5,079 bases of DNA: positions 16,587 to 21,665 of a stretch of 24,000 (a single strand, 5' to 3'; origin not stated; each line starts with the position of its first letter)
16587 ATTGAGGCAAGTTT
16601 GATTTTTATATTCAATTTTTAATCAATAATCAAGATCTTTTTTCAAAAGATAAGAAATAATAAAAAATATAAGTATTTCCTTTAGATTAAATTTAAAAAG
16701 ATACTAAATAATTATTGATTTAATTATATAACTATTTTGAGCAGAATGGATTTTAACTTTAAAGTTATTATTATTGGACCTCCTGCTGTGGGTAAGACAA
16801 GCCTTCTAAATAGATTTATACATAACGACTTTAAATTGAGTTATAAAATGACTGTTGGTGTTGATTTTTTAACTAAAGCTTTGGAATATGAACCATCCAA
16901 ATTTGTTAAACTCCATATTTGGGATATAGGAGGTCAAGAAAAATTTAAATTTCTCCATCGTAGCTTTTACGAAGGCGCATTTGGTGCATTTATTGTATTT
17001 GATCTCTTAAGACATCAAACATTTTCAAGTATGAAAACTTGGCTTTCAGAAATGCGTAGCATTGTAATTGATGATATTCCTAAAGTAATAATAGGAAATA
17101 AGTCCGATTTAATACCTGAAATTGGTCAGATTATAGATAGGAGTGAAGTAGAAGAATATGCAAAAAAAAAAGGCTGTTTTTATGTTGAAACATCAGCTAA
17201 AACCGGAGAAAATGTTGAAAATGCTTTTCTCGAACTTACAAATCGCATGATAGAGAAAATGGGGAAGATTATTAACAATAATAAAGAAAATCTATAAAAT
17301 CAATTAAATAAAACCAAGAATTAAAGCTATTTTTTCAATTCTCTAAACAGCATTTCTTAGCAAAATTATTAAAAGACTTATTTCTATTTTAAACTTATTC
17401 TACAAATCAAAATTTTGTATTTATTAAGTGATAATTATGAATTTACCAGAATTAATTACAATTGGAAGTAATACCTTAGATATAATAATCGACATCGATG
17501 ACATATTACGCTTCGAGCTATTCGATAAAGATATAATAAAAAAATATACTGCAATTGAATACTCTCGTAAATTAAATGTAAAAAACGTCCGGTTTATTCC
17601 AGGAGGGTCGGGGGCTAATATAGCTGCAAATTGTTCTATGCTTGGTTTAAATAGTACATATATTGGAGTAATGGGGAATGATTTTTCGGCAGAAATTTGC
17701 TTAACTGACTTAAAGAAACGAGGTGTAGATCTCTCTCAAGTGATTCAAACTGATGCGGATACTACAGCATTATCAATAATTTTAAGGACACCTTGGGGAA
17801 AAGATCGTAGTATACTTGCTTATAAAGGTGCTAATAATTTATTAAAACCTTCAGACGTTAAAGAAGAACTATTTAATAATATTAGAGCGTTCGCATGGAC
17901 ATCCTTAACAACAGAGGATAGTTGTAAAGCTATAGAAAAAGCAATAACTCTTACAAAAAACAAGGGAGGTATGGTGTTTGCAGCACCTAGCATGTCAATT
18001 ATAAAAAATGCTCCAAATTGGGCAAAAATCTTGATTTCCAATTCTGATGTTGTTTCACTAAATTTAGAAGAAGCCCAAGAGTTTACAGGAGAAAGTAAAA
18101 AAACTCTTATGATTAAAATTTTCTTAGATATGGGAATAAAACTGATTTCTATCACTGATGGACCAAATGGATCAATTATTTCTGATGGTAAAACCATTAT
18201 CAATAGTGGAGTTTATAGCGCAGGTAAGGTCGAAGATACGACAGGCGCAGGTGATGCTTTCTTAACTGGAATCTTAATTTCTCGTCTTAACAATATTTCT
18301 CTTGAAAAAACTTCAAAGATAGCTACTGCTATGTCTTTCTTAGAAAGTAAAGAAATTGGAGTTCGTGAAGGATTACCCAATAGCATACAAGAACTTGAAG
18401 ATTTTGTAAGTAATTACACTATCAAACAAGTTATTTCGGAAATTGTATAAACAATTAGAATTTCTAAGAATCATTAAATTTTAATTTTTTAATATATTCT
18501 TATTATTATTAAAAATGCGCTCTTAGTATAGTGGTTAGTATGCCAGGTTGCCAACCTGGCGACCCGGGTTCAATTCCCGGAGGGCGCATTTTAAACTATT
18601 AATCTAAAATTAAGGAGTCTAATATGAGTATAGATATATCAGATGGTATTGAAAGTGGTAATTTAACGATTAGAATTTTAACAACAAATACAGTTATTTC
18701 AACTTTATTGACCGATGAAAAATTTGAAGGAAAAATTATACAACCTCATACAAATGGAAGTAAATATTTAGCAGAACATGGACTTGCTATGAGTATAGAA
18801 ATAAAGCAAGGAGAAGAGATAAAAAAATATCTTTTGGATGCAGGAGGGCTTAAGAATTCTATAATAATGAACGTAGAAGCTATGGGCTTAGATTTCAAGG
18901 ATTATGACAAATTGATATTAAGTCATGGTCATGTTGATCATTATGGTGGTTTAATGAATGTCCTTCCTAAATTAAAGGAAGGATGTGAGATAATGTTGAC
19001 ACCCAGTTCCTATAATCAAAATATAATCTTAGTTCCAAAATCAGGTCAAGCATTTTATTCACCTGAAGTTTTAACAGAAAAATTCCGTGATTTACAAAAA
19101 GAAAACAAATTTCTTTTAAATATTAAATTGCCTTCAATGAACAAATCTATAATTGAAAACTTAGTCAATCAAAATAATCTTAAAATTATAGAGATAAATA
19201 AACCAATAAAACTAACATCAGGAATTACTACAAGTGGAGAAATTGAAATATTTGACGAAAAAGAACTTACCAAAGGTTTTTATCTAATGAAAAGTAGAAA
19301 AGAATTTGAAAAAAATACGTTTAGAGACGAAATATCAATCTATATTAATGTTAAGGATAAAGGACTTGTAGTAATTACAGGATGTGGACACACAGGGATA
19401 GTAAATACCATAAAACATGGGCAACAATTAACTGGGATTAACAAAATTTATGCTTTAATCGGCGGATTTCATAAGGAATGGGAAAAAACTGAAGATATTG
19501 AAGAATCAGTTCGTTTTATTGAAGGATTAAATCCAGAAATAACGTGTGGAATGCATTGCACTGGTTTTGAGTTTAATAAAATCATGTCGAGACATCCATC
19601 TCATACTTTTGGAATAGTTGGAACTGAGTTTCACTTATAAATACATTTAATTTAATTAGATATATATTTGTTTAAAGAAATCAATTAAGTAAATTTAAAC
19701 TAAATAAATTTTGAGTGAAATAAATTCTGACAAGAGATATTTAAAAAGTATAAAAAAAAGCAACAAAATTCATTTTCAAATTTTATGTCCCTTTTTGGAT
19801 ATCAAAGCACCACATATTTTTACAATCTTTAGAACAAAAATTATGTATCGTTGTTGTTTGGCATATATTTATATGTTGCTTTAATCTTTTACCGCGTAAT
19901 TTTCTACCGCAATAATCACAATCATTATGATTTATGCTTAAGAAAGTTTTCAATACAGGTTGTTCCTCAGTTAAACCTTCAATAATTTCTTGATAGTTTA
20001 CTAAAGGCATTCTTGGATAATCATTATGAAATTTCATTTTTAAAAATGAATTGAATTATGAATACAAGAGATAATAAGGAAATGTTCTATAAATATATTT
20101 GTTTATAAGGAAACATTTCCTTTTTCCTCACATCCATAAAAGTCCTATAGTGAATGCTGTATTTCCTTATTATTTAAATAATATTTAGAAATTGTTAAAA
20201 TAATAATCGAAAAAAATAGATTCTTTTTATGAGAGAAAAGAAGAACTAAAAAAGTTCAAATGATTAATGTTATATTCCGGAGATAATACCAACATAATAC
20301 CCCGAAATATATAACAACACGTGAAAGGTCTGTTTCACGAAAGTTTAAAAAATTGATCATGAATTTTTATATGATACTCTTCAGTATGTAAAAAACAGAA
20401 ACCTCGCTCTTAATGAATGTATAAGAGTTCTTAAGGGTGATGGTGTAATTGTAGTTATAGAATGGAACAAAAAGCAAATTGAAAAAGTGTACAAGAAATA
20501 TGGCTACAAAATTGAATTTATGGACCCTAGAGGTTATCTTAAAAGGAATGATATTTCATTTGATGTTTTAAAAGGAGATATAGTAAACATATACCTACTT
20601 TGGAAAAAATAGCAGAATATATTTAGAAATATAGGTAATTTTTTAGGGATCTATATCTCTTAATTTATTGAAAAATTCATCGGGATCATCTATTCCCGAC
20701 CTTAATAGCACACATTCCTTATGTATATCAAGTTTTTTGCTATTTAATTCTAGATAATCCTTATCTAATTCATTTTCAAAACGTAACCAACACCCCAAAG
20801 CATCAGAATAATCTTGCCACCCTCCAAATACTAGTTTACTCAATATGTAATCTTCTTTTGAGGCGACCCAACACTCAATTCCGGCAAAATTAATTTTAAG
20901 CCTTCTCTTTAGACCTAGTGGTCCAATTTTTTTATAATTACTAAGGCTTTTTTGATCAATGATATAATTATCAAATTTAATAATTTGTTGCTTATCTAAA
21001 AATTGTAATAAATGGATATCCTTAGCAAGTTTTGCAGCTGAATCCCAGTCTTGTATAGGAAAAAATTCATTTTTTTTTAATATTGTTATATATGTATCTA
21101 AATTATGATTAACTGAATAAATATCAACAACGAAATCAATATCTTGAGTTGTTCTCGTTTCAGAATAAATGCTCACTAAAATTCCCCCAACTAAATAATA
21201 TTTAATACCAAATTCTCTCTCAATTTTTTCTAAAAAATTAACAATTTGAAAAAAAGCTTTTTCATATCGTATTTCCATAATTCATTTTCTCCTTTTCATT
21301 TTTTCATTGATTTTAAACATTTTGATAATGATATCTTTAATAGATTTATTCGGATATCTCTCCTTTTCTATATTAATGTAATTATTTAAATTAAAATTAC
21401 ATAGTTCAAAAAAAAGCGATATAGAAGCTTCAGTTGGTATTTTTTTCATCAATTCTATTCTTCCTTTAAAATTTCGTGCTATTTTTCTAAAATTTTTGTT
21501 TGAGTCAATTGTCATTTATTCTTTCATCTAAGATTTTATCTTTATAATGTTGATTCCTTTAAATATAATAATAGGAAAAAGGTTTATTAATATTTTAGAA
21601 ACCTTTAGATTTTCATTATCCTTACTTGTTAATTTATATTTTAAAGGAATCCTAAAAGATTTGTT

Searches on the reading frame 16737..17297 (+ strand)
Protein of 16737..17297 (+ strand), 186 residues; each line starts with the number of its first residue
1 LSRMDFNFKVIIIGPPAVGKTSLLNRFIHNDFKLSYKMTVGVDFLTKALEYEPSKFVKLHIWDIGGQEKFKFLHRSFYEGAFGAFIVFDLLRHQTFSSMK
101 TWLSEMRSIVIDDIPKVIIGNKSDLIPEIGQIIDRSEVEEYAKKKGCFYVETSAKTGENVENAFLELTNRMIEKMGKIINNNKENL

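Call 4: search_protein_families(library=pfam, proteins=[window:16737-17297:+], max_evalue=0.1)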
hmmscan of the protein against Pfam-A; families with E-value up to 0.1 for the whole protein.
window:16737-17297:+ (186 aa): 19 families
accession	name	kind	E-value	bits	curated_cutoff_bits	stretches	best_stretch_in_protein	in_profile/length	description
PF00071.28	Ras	-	3.5e-47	160.4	21.6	1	9-171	1-160/162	Ras family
PF08477.19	Roc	-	4.3e-31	108.1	27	1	9-124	1-119/119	Ras of Complex, Roc, domain of DAPkinase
PF00025.27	Arf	-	5.5e-15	55.7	22.3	1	7-169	14-172/174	ADP-ribosylation factor family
PF01926.29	MMR_HSR1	-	1.7e-06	28.6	21.9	1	9-119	1-110/113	50S ribosome-binding GTPase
PF03029.23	ATP_bind_1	-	2.6e-06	27.9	27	1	39-146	69-184/240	Conserved hypothetical ATP binding protein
PF01637.24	ATPase_2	-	6.3e-05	23.3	33.2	1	9-138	22-144/225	ATPase domain predominantly from Archaea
PF02421.24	FeoB_N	-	0.00043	20.3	27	1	9-53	2-46/156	Ferrous iron transport protein B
PF04670.18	Gtr1_RagA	-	0.0009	19.2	22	1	9-70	1-61/232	Gtr1/RagA G protein conserved region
PF03193.22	RsgA_GTPase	-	0.0021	18.4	30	0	112-172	52-109/174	RsgA GTPase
PF10662.15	PduV-EutP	-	0.0031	17.8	21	1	9-57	3-48/143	Ethanolamine utilisation - propanediol utilisation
PF09439.16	SRPRB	-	0.0041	17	25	1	9-71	5-60/178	Signal recognition particle receptor beta subunit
PF00009.33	GTP_EFTU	-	0.0048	16.9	26.5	0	56-172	68-186/188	Elongation factor Tu GTP binding domain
PF13479.12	AAA_24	-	0.0073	16.6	27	1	8-115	3-74/195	AAA domain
PF20720.3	nSTAND3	-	0.013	15.6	27.2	1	10-36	20-46/155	Novel STAND NTPase 3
PF13173.12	AAA_14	-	0.019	15.4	27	1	10-43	5-36/129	AAA domain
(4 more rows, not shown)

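Call 75: search_solved_structures(query=window:16737-17297:+, max_evalue=1e-20)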
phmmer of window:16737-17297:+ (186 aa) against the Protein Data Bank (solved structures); distinct sequences matched with E-value up to 1e-20: 207 (the best 60 are shown).
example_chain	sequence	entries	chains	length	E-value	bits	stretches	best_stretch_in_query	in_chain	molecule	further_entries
3bfk_A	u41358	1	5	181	2.8e-39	138.1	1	4-172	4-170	Small GTPase Rab11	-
5xr4_A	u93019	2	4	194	2.8e-38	134.8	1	4-171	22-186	Ras-related protein RABA1a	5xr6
7ezb_A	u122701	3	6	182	3.8e-38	134.4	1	5-176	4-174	Thorarchaeota Rab | Chains: A,B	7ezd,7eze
2o52_A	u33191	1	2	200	5.7e-38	133.8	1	5-175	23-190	Ras-related protein Rab-4B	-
1z0f_A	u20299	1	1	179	7.3e-38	133.5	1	5-171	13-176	RAB14, member RAS oncogene family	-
3cpj_B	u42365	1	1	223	7.7e-38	133.4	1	5-177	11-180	GTP-binding protein YPT31/YPT8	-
5xr7_A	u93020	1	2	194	1e-37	133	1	4-171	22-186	Ras-related protein RABA1a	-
4i1o_A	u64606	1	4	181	1.3e-37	132.6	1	2-176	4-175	Ras-related protein Rab-1B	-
4lwz_A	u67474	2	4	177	1.5e-37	132.5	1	4-168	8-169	Ras-related protein Rab-11A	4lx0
5jcz_A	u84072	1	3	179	1.5e-37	132.4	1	4-168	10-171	Ras-related protein Rab-11A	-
5fbl_B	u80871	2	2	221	1.7e-37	132.3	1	4-171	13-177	Ras-related protein Rab-11A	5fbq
6iy1_F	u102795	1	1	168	1.7e-37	132.2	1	4-167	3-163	Ras-related protein Rab-11A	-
4c4p_A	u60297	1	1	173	1.7e-37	132.2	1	4-167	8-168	RAS-RELATED PROTEIN RAB-11A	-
6ixv_E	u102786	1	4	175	1.8e-37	132.2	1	4-167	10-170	Ras-related protein Rab-11A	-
1yzk_A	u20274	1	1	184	2e-37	132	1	4-167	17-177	Ras-related protein Rab-11A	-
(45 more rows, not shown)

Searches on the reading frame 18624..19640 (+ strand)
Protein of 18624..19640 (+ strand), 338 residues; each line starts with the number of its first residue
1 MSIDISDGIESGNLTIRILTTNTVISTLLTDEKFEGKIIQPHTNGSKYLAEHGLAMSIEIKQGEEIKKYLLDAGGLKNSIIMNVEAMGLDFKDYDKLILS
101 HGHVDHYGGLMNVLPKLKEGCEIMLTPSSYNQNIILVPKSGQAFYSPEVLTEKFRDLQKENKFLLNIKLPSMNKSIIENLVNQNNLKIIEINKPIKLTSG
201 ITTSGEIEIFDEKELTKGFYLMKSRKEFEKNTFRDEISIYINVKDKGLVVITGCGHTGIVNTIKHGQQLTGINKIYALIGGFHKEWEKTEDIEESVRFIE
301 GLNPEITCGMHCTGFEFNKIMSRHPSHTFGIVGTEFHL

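Call 5: search_protein_families(library=pfam, proteins=[window:18624-19640:+], max_evalue=0.01)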
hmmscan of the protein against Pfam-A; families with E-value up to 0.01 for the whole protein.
window:18624-19640:+ (338 aa): 2 families
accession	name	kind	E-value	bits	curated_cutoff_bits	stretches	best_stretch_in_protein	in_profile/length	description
PF00753.33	Lactamase_B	-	6.2e-05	23.5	22.7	1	85-114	35-64/196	Metallo-beta-lactamase superfamily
PF12706.13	Lactamase_B_2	-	0.00019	21.5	27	1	89-124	26-61/200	Beta-lactamase superfamily domain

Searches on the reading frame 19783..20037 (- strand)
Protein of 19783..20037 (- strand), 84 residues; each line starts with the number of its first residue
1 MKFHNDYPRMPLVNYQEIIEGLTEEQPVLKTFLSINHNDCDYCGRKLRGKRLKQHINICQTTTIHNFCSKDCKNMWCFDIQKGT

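Call 5: search_protein_families(library=pfam, proteins=[window:19783-20037:-], max_evalue=0.01)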
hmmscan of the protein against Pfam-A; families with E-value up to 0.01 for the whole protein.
window:19783-20037:- (84 aa): 2 families
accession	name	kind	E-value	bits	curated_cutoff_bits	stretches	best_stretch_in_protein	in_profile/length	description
PF24461.1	DUF7576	-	0.0053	17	27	1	38-76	18-58/60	Family of unknown function (DUF7576)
PF06467.20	zf-FCS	-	0.0071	16.6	22.4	0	37-74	4-37/39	MYM-type Zinc finger with FCS sequence motif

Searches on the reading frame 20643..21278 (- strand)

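Call 5: search_protein_families(library=pfam, proteins=[window:20643-21278:-], max_evalue=0.01)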
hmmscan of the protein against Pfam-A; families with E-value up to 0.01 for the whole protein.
window:20643-21278:- (211 aa): 1 family
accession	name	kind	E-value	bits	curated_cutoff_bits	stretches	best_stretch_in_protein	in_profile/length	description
PF19502.5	DUF6036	-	1.1e-05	25.7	23.6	1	8-160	2-115/164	Nucleotidyltransferase of unknown function (DUF6036)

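Call 25: search_protein_families(library=ncbifam, proteins=[window:20643-21278:-], max_evalue=0.01)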
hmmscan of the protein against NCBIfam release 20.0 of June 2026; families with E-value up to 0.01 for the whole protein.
window:20643-21278:- (211 aa): 0 families

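Call 26: search_protein_families(library=padloc, proteins=[window:20643-21278:-], max_evalue=0.01)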
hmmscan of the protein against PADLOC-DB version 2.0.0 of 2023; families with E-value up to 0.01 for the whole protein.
window:20643-21278:- (211 aa): 1 family
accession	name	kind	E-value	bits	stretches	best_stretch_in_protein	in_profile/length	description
PDLC02288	AbiEii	-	0.003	14.5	1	15-55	40-82/294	AbiEii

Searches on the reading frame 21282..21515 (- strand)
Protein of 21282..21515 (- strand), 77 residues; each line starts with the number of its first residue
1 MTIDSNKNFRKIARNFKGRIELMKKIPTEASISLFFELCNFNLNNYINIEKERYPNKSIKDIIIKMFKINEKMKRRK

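Call 5: search_protein_families(library=pfam, proteins=[window:21282-21515:-], max_evalue=0.01)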
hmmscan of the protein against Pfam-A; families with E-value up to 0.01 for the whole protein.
window:21282-21515:- (77 aa): 1 family
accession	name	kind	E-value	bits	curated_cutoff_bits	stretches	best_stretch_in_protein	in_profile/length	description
PF08803.17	ydhR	-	0.0013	19.1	27.1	1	9-73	20-89/96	Putative mono-oxygenase ydhR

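Call 25: search_protein_families(library=ncbifam, proteins=[window:21282-21515:-], max_evalue=0.01)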
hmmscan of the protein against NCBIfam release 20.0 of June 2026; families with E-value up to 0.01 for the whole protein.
window:21282-21515:- (77 aa): 2 families
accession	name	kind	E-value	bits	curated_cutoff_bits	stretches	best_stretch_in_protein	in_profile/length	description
NF009709.0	PRK13238.1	subfamily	0.003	16.4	285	1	21-72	201-253/463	tryptophanase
NF053783.1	TphnTnaApg1401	equivalog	0.0051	15.8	750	1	24-73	201-251/457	tryptophanase TnaA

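Call 26: search_protein_families(library=padloc, proteins=[window:21282-21515:-], max_evalue=0.01)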
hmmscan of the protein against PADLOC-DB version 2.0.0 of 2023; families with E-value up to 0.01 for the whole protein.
window:21282-21515:- (77 aa): 0 families
